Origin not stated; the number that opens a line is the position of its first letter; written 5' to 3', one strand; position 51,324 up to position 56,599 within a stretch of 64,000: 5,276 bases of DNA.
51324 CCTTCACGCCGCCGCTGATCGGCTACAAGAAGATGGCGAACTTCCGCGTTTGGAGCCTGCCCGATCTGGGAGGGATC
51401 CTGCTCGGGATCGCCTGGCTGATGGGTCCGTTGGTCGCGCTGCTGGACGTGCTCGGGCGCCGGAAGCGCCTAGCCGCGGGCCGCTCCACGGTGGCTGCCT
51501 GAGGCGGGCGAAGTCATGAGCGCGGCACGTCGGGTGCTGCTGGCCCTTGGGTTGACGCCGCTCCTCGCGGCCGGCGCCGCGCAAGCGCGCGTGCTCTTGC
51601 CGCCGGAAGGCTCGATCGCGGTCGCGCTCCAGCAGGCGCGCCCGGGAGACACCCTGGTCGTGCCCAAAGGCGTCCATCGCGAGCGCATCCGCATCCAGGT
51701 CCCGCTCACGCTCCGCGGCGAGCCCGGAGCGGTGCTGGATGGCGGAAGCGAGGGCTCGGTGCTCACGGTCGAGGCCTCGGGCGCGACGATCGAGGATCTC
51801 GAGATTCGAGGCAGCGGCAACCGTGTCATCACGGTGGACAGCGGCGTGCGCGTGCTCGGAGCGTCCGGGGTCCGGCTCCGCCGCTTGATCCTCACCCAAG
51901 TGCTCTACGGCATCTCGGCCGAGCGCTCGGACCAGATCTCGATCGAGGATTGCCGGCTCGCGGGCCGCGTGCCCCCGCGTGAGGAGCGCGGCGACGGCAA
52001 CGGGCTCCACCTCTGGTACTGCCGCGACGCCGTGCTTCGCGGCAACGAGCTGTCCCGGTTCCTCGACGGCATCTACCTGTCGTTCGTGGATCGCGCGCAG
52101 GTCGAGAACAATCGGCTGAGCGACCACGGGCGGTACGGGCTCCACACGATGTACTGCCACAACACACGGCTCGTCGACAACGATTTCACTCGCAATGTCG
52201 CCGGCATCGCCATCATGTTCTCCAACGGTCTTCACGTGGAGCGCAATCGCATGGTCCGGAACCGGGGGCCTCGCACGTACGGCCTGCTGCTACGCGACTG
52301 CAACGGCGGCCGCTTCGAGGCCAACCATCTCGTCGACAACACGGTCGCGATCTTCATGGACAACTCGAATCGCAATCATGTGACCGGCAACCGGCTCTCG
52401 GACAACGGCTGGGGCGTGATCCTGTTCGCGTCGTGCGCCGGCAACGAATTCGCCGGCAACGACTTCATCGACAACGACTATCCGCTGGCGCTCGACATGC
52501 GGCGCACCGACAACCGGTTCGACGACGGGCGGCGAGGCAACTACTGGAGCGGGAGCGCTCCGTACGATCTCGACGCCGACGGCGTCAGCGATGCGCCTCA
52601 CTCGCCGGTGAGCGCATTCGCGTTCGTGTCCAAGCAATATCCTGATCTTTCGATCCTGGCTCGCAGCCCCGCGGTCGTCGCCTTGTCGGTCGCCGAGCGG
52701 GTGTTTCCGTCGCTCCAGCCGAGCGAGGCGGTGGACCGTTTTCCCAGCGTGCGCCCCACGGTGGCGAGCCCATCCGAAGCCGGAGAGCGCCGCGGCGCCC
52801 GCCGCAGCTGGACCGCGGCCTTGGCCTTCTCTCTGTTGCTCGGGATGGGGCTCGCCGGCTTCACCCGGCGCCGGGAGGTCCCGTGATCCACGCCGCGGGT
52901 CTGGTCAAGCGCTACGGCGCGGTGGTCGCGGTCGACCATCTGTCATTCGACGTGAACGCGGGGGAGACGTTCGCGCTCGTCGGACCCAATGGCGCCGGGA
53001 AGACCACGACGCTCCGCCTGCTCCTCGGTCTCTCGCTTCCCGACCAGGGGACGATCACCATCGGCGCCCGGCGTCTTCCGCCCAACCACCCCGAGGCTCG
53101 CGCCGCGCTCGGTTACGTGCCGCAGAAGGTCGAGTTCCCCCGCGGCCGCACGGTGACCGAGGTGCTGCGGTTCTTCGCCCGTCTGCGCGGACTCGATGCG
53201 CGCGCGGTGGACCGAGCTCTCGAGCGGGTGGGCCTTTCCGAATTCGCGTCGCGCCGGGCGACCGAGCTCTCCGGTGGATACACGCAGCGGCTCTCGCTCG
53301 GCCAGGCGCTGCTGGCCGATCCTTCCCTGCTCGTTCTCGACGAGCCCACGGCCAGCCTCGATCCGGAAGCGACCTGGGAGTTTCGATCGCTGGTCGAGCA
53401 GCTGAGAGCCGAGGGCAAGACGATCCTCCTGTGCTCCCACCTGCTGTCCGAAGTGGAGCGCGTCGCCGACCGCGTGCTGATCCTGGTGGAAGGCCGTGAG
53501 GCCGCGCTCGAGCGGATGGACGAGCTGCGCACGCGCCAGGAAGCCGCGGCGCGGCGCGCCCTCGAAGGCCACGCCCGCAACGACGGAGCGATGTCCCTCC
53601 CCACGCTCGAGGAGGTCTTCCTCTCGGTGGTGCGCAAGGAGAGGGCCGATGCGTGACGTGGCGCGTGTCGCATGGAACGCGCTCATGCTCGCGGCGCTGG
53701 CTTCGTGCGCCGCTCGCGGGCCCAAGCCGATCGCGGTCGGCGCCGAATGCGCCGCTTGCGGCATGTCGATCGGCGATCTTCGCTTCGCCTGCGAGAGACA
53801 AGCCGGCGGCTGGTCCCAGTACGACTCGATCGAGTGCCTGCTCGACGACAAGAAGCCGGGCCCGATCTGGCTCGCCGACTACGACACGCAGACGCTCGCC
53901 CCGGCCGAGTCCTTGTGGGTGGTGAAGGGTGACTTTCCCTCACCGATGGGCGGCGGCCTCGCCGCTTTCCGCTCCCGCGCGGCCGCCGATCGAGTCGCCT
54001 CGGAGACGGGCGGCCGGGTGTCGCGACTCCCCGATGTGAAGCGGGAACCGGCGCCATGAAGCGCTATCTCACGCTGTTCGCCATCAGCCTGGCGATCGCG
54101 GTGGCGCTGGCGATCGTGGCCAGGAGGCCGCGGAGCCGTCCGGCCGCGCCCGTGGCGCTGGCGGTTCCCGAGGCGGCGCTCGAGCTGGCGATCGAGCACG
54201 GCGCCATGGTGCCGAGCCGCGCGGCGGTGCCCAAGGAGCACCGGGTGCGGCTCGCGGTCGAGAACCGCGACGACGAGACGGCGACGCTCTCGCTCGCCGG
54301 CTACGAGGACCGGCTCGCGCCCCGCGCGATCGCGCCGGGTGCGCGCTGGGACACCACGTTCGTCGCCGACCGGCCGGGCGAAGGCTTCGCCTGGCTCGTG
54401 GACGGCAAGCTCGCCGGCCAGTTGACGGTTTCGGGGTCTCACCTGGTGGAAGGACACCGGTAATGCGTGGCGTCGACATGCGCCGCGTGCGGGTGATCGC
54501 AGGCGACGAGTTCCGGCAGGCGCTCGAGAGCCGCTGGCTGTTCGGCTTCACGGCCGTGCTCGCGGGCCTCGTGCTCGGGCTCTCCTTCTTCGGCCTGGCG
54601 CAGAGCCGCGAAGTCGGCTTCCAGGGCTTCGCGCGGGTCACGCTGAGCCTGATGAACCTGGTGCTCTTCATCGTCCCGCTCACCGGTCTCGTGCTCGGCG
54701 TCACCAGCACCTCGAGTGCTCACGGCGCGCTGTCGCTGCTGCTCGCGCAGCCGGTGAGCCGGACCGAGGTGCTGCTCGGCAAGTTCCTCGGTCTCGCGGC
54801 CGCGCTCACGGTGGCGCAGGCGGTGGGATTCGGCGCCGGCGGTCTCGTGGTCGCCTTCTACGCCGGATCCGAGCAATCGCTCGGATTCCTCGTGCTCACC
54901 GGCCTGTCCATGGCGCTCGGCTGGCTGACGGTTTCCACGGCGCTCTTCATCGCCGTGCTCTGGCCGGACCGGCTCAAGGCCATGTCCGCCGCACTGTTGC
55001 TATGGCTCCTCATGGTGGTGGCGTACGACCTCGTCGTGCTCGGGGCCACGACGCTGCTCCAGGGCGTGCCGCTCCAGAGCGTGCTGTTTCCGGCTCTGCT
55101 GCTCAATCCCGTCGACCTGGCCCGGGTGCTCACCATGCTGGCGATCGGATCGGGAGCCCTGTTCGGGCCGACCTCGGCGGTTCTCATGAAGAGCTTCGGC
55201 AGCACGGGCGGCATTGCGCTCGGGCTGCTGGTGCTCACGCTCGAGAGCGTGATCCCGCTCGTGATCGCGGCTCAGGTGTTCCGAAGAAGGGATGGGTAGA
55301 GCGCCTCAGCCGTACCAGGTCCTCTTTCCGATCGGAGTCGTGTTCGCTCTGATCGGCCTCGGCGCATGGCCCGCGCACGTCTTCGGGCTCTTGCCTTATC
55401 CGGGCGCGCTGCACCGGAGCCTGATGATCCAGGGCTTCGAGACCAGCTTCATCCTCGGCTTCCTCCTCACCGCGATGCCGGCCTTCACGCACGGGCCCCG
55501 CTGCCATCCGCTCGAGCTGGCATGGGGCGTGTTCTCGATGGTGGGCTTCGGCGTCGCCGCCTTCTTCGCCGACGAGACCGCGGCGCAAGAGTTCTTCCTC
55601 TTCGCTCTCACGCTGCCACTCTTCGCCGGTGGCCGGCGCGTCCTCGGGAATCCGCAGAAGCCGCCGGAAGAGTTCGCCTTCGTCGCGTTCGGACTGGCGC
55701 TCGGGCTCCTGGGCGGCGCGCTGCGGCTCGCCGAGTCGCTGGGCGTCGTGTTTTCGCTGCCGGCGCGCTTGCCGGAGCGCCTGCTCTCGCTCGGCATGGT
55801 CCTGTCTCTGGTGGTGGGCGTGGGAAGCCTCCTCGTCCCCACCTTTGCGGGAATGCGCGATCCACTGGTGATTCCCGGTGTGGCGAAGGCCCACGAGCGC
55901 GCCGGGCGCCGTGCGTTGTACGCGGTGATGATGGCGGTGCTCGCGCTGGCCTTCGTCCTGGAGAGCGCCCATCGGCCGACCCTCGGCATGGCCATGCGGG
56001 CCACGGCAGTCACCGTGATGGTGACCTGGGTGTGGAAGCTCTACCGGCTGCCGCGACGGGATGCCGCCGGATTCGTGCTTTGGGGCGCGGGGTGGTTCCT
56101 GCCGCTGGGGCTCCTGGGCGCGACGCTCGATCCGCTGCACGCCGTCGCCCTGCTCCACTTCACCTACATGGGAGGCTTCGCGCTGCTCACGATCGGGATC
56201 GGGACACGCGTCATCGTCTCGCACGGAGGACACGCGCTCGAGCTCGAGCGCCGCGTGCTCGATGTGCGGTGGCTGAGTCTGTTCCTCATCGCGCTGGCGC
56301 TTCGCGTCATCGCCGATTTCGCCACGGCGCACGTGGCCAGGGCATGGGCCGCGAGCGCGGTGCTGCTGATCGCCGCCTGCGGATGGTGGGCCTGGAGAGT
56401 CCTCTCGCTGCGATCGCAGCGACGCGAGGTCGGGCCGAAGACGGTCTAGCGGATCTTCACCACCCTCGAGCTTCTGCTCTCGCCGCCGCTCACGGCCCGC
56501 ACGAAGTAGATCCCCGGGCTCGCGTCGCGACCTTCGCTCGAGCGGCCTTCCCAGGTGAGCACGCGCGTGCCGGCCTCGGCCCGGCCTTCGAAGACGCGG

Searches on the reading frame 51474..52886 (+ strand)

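Call 6: search_protein_families(library=ncbifam, max_evalue=0.01, proteins=[window:51474-52886:+])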
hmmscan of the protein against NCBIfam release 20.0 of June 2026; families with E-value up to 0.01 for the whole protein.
window:51474-52886:+ (470 aa): 4 families
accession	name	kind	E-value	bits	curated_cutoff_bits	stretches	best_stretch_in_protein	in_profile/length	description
TIGR04247.1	NosD_copper_fam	subfamily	1.6e-109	366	300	1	50-426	3-376/377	nitrous oxide reductase family maturation protein NosD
TIGR03804.1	para_beta_helix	repeat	1.9e-20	72.2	19.45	2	293-336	2-44/44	parallel beta-helix repeat protein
TIGR03805.1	beta_helix_1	subfamily_domain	1.7e-10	40.4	141.5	2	50-217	3-172/314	parallel beta-helix domain-containing protein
NF006195.0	PRK08324.2-3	equivalog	0.0034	15.7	931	1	80-139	35-92/678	bifunctional aldolase/short-chain dehydrogenase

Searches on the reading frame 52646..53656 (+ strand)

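Call 6: search_protein_families(library=ncbifam, max_evalue=0.01, proteins=[window:52646-53656:+])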
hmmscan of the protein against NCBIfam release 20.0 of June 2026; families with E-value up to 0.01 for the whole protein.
window:52646-53656:+ (336 aa): 192 families (the best 25 are shown)
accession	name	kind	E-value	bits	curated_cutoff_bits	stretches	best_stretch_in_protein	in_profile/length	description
NF010060.0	PRK13537.1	equivalog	1.3e-52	178.6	521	1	80-291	15-230/314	nodulation factor ABC transporter ATP-binding protein NodI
TIGR01188.1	drrA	subfamily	1.1e-50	172.7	312.45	1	88-300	1-217/302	daunorubicin resistance ABC transporter, ATP-binding protein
NF010059.0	PRK13536.1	equivalog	1.9e-49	168.3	549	1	81-294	44-261/342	nodulation factor ABC transporter ATP-binding protein NodI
TIGR01288.1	nodI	equivalog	6.4e-49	166.6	424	1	81-294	5-222/303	nodulation factor ABC transporter ATP-binding protein NodI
TIGR03522.1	GldA_ABC_ATP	equivalog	1.4e-45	156.1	402.6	1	83-300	5-225/301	gliding motility-associated ABC transporter ATP-binding subunit GldA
NF033858.1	ABC2_perm_RbbA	equivalog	2.8e-43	148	1050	1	78-301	264-491/909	ribosome-associated ATPase/putative transporter RbbA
TIGR03864.1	PQQ_ABC_ATP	hypoth_equivalog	2.4e-42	145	302.25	1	82-301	3-226/236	ABC transporter, ATP-binding subunit, PQQ-dependent alcohol dehydrogenase system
TIGR03740.1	galliderm_ABC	subfamily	1e-40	139.8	309.75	1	85-286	5-203/223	lantibiotic protection ABC transporter ATP-binding subunit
TIGR01189.1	ccmA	equivalog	1.1e-36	126.4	131.6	1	85-268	5-188/198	heme ABC exporter ATP-binding protein CcmA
TIGR02857.1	CydD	equivalog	1.6e-36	126.4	435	1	81-278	322-527/529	thiol reductant ABC exporter subunit CydD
TIGR04406.1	LPS_export_lptB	equivalog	2e-36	125.5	240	1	81-287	2-215/239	LPS export ABC transporter ATP-binding protein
TIGR03873.1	F420-0_ABC_ATP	hypoth_equivalog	1.8e-35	122.4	372.4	1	84-297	5-227/256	putative F420-0 ABC transporter ATP-binding protein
NF040873.1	AztA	equivalog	2.9e-35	121.6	220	1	89-278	1-190/191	zinc ABC transporter ATP-binding protein AztA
TIGR03771.1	anch_rpt_ABC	equivalog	9.3e-35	120.3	268.8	1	102-295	2-200/223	anchored repeat-type ABC transporter ATP-binding subunit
TIGR00968.1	3a0106s01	subfamily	1.5e-34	119.5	342.75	1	84-294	4-218/237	sulfate ABC transporter ATP-binding protein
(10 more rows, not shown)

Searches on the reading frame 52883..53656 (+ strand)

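Call 45: search_protein_families(library=pfam, max_evalue=0.01, proteins=[window:52883-53656:+])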
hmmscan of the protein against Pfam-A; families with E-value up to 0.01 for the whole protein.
window:52883-53656:+ (257 aa): 5 families
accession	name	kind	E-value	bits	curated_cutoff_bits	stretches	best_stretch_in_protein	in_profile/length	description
PF00005.33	ABC_tran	-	8.6e-33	114.3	25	1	18-157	2-137/137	ABC transporter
PF13304.12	AAA_21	-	2.7e-11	44.5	27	2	134-187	242-299/304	AAA domain, putative AbiEii toxin, Type IV TA system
PF13401.12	AAA_22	-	3.6e-06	27.8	27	1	31-173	9-110/130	AAA domain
PF13604.12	AAA_30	-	0.0011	19.2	27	0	29-228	20-166/191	AAA domain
PF13191.12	AAA_16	-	0.0043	18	32.6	0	25-162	20-111/167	AAA ATPase domain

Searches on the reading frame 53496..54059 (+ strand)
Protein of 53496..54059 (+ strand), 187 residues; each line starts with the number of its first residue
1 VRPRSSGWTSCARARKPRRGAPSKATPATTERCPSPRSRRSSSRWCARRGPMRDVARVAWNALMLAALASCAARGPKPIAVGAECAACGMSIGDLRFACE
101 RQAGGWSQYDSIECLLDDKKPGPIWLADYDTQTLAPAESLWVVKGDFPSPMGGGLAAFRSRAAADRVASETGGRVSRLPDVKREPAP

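Call 45: search_protein_families(library=pfam, max_evalue=0.01, proteins=[window:53496-54059:+])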
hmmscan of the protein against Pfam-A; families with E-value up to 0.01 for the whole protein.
window:53496-54059:+ (187 aa): 1 family
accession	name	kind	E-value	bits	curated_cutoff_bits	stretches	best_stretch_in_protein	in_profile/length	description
PF05573.18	NosL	-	1.2e-08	35.8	24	1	130-184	74-129/131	NosL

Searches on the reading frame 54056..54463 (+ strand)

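Call 45: search_protein_families(library=pfam, max_evalue=0.01, proteins=[window:54056-54463:+])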
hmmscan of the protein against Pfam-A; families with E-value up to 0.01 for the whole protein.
window:54056-54463:+ (135 aa): 1 family
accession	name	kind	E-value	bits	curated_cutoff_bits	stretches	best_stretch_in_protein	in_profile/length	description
PF13473.12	Cupredoxin_1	-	0.00013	22.4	27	1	27-109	16-87/104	Cupredoxin-like domain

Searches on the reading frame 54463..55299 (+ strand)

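Call 45: search_protein_families(library=pfam, max_evalue=0.01, proteins=[window:54463-55299:+])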
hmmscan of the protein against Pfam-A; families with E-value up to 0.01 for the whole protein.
window:54463-55299:+ (278 aa): 2 families
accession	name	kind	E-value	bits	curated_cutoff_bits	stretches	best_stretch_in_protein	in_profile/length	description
PF12679.13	ABC2_membrane_2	-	2.4e-21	76.7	27.2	1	11-277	2-282/283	ABC-2 family transporter protein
PF12730.13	ABC2_membrane_4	-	0.0017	18.8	27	1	25-168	15-163/179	ABC-2 family transporter protein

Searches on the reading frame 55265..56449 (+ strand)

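Call 6: search_protein_families(library=ncbifam, max_evalue=0.01, proteins=[window:55265-56449:+])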
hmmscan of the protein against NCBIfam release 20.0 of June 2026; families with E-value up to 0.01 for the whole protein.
window:55265-56449:+ (394 aa): 0 families

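Call 45: search_protein_families(library=pfam, max_evalue=0.01, proteins=[window:55292-56449:+])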
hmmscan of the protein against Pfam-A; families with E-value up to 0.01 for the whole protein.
window:55292-56449:+ (385 aa): 1 family
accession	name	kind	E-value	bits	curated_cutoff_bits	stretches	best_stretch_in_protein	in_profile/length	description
PF05940.17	NnrS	-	1.4e-29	104.1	28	1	6-373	5-366/371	NnrS protein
